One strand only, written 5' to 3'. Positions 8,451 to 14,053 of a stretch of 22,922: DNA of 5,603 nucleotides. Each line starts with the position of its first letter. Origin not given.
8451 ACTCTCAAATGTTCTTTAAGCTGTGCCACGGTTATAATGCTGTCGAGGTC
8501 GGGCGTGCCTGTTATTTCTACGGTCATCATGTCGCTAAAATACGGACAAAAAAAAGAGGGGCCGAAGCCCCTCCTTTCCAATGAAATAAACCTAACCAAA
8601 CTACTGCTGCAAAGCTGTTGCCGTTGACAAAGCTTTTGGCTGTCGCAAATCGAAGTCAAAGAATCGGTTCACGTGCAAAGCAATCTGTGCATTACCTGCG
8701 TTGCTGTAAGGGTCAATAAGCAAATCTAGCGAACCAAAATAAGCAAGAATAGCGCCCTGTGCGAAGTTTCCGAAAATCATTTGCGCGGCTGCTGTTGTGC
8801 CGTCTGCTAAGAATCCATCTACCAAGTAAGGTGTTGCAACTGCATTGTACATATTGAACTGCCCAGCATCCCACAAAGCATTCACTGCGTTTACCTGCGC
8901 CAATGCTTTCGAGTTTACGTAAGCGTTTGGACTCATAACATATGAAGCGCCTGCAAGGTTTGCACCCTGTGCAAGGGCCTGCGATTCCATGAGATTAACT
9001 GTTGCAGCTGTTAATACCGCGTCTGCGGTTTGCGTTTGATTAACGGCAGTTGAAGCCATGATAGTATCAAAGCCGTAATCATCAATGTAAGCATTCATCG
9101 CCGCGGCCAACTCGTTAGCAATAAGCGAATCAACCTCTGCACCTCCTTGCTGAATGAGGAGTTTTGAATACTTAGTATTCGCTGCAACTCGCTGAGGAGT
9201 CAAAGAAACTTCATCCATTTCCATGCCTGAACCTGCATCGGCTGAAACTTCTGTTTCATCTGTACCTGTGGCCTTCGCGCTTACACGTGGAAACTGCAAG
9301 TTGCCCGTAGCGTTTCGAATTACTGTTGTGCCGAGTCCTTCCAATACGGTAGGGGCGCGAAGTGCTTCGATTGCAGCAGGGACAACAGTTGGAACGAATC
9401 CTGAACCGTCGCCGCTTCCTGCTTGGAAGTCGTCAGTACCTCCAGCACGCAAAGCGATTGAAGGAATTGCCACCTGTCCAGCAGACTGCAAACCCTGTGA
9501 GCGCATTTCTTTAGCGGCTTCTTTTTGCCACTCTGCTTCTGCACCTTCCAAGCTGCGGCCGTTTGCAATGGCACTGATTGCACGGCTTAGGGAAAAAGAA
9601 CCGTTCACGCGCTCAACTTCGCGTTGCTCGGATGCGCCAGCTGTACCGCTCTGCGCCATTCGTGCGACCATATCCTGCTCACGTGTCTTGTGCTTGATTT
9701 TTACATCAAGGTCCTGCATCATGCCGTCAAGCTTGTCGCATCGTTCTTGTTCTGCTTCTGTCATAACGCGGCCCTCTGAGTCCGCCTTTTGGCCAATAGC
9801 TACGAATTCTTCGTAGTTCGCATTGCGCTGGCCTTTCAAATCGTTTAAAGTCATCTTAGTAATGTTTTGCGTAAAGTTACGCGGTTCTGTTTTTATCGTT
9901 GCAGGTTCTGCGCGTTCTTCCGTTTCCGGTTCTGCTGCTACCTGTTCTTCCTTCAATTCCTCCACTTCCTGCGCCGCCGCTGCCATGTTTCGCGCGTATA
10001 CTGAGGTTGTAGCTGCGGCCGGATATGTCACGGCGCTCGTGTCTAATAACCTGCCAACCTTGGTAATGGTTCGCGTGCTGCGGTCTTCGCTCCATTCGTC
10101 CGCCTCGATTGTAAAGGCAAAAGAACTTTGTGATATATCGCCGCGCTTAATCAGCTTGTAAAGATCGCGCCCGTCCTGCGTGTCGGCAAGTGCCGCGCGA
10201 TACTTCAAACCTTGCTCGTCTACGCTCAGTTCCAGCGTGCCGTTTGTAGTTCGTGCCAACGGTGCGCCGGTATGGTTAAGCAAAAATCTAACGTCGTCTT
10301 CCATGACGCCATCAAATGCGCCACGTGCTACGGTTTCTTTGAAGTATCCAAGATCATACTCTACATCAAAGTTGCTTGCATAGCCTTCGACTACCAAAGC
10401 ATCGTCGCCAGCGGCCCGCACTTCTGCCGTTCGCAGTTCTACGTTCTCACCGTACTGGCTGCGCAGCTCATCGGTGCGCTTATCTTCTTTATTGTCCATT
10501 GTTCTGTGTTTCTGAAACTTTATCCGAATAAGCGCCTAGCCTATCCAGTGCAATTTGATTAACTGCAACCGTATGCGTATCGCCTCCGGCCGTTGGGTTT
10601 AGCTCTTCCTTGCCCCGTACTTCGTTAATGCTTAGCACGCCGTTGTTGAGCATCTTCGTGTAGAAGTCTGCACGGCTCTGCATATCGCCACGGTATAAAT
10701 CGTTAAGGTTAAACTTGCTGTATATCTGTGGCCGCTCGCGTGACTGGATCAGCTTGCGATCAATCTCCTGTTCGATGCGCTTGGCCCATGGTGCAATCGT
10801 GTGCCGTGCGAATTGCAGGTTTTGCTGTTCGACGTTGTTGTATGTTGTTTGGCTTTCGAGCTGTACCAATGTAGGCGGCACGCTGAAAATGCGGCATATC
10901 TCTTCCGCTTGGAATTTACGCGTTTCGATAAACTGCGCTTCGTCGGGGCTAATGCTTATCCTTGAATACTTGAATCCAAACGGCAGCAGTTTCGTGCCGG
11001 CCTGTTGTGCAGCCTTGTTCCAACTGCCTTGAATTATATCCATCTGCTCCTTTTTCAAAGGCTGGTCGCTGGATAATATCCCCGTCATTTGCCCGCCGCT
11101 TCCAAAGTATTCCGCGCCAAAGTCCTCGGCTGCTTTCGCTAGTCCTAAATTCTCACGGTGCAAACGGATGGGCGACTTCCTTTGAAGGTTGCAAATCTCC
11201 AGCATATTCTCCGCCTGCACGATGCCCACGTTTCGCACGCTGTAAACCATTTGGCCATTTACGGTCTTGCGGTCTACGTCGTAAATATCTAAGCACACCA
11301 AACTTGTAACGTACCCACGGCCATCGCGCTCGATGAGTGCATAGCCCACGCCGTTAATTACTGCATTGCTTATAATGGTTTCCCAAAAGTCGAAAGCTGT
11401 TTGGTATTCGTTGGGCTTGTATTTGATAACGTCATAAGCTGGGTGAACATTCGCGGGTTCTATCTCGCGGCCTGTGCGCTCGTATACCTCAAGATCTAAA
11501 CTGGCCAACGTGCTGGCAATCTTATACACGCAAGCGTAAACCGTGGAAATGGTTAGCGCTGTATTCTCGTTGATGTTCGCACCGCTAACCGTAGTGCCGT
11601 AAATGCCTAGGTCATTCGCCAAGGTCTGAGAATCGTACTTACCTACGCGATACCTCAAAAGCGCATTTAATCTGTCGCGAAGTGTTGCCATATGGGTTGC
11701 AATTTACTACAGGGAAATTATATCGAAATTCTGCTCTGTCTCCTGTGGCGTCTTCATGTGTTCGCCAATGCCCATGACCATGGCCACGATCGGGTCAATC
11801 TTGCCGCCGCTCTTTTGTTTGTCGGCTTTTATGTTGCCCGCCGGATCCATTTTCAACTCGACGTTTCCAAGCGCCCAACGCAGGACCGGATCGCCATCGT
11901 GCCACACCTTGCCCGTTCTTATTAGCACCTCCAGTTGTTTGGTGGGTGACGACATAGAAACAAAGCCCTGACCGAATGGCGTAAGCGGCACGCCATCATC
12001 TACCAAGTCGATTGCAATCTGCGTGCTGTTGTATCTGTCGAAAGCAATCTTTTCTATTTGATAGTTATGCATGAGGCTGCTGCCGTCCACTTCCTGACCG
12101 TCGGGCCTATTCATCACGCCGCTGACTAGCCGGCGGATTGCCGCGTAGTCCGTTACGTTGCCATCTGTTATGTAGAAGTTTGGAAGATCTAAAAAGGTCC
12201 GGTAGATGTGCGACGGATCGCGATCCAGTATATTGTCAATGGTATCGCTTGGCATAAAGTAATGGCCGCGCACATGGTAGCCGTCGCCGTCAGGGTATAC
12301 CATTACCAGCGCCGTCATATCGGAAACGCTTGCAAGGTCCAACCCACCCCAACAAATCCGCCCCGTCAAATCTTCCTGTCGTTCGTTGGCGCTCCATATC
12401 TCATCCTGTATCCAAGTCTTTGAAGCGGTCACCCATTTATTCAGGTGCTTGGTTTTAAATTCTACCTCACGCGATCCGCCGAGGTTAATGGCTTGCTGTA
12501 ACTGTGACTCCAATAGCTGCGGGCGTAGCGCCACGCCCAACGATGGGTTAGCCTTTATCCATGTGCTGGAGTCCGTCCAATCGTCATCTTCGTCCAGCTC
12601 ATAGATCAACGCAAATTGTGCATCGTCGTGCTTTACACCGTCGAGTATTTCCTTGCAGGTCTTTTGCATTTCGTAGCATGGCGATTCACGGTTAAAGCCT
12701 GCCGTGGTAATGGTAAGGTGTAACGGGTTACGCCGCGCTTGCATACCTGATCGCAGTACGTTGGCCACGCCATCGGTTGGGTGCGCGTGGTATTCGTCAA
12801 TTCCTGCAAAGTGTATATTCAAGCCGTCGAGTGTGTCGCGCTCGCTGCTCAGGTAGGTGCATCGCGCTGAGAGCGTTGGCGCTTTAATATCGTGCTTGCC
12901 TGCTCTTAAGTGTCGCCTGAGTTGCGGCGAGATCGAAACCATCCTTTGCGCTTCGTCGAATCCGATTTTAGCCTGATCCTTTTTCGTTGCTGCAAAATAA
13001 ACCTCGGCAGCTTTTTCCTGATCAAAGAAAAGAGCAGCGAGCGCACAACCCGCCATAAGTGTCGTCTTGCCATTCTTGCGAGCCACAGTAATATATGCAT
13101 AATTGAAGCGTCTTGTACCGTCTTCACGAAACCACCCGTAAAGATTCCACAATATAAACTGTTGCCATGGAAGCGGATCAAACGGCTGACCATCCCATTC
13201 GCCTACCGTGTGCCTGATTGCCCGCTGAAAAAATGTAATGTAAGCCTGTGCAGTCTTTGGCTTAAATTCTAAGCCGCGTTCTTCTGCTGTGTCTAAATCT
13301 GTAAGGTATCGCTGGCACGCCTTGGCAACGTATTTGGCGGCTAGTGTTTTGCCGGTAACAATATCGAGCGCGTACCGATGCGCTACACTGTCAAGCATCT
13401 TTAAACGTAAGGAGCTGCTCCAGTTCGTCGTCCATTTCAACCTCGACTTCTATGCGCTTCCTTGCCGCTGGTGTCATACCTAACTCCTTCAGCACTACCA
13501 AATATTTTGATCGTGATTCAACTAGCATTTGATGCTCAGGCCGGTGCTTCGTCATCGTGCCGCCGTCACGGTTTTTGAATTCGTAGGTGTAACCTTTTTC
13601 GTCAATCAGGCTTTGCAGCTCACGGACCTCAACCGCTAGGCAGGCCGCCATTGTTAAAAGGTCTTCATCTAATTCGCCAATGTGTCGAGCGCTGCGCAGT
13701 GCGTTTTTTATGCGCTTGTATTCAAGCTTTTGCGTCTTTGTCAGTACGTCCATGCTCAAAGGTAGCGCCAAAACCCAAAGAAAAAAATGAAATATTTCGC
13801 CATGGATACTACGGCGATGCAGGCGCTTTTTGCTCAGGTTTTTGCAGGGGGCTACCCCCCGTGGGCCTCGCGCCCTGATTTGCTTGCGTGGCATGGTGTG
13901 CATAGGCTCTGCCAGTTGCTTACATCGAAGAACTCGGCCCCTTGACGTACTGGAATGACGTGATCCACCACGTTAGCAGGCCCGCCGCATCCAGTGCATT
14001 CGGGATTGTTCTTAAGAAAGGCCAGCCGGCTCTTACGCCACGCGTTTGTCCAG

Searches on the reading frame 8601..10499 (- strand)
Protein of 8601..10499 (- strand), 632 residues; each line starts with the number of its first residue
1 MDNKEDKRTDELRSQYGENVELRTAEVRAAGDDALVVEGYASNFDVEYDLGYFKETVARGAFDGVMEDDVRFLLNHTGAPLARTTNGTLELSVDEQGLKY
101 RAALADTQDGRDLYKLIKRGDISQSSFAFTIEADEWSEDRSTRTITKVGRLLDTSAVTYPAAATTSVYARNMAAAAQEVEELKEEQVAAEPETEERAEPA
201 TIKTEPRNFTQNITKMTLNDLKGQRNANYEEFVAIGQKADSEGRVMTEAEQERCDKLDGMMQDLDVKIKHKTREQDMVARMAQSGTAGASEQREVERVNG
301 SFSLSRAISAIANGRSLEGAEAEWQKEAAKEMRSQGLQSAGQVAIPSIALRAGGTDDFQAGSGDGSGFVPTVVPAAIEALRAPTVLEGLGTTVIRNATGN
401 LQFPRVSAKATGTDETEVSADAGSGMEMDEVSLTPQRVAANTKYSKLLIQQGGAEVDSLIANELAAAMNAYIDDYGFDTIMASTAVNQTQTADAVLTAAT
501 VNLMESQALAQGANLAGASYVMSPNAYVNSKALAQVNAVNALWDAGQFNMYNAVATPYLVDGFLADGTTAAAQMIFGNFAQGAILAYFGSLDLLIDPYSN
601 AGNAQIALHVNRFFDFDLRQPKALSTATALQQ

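Call 12: search_protein_families(library=pfam, proteins=[window:8601-10499:-], max_evalue=0.01)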
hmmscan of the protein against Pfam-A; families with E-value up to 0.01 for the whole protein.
window:8601-10499:- (632 aa): 2 families
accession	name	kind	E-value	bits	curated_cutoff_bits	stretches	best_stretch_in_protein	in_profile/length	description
PF04586.22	Peptidase_S78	-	1.1e-39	136.6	21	1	25-174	3-161/165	Caudovirus prohead serine protease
PF05065.19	Phage_capsid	-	2.3e-15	57.2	24.2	1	371-625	8-276/280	Phage capsid family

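Call 17: search_protein_families(library=phrogs, proteins=[window:8601-10499:-], max_evalue=0.01)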
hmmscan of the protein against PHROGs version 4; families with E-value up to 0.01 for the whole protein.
window:8601-10499:- (632 aa): 11 families
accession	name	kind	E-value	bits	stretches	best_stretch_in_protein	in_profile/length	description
phrog_80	-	head and packaging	5.8e-54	185.3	1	20-248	217-465/607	head maturation protease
phrog_617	-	head and packaging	7.7e-44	151.6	1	24-626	15-620/626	major head protein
phrog_9644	-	head and packaging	3.6e-27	96.6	1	25-198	153-329/341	head maturation protease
phrog_2263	-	head and packaging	4.9e-26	92.7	1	27-546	31-460/551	major head protein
phrog_7053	-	head and packaging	7.7e-25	89.2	1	24-318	25-335/390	head maturation protease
phrog_10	-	head and packaging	2.4e-24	87.3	1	192-628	230-634/752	major head protein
phrog_13042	-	head and packaging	7.7e-20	72.3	1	31-180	21-183/386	major head protein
phrog_36211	-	head and packaging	2.8e-18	67.1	1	20-242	4-235/378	head maturation protease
phrog_37668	-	head and packaging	2.2e-10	41.2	1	23-174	8-170/313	head maturation protease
phrog_3244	-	head and packaging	1.6e-08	35.6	1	72-188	73-195/326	head maturation protease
phrog_15928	-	head and packaging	0.00016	22.7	1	450-601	3-153/185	major head protein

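Call 29: search_dna_similar(query=window:8601-10499:-, collection=phages, mode=protein, max_rows=15)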
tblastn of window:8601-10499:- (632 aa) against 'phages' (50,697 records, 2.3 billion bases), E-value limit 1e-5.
Records with a match: 664; places in all: 665; records where one place covers at least 80% of the query: 1.
Best place of each record, by identity: <60% 664.
By first word of the organism name: Enterococcus 142; Staphylococcus 114; Mycobacterium 61; Bacillus 45; Ralstonia 44; Lactobacillus 39; Streptococcus 38; Serratia 20; Klebsiella 17; Bacteriophage 13; and 40 more.
By host as written in the record: - 50; Mycobacterium smegmatis mc2 155 45; Enterococcus faecalis 43; Ralstonia solanacearum 35; Staphylococcus sp. 28; Bacillus anthracis 18; Enterococcus faecium 16; Staphylococcus aureus 16; and 246 more.
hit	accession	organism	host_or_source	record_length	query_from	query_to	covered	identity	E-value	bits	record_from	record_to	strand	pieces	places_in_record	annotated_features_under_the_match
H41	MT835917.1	Bacteriophage sp.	human fecal samples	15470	12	627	92%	29.4%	1e-39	189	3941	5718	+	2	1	record has no annotation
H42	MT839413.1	Bacteriophage sp.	human fecal samples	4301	72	473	64%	24.2%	3e-6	57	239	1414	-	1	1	record has no annotation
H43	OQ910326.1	Edwardsiella phage EPP-1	Edwardsiella piscicida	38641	20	293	43%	32.7%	6e-20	100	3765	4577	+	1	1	hypothetical protein (x2)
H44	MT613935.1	Pseudomonas phage Persinger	Pseudomonas aeruginosa UVA4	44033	347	625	44%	27.9%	4e-10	69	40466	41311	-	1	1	major capsid protein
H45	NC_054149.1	Pseudomonas phage Persinger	Pseudomonas aeruginosa UVA4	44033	347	625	44%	27.9%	4e-10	69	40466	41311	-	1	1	major head protein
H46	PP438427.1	Synechococcus phage Ssp-JY37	Synechococcus sp.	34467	5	182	28%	42.7%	5e-26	120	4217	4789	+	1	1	capsid protease | portal protein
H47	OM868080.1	Synechococcus phage Yong-L1-251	Synechococcus sp. PCC 7002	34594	5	182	28%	42.7%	5e-26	120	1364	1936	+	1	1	prohead protease | portal protein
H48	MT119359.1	Enterococcus phage heks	Enterococcus faecalis ATCC 700802 / V583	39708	19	183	26%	45.6%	5e-28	126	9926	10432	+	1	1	head maturation protease | portal protein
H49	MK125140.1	Enterococcus phage Nonaheksakonda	Enterococcus faecalis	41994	19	183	26%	45.6%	5e-28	126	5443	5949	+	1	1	head maturation protease | portal protein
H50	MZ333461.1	Enterococcus phage VEsP-2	Enterococcus sp.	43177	19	183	26%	45.6%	1e-27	125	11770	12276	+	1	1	maturation protease | portal (connector) protein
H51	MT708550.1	Achromobacter phage Mano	Achromobacter sp.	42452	349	629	44%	26.7%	4e-8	63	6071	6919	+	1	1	major capsid protein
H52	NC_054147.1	Achromobacter phage Mano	Achromobacter sp.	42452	349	629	44%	26.7%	4e-8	63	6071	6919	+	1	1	major head protein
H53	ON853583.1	Serratia phage MQ-4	Serratia liquefaciens EOA81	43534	349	620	43%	27.3%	5e-8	62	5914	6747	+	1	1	major capsid protein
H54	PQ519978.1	Enterococcus phage IME_EF3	-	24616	1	178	28%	41.1%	1e-25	119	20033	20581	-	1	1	record has no annotation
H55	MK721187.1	Enterococcus phage vB_EfaS_Ef6.1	Enterococcus faecalis strain AH6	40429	1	178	28%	41.1%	1e-25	119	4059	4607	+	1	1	head maturation protease | portal (connector) protein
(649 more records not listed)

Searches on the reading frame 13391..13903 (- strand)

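Call 82: search_protein_families(library=pfam, proteins=[window:13391-13903:-], max_evalue=0.01)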
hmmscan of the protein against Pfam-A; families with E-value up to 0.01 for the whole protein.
window:13391-13903:- (170 aa): 2 families
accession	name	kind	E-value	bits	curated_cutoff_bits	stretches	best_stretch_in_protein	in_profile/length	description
PF05119.17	Terminase_4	-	2.1e-14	54.1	24.7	1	60-156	3-96/98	Phage terminase, small subunit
PF23931.1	Terminase_6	-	2.7e-05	25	27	1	67-163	4-87/96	Terminase small subunit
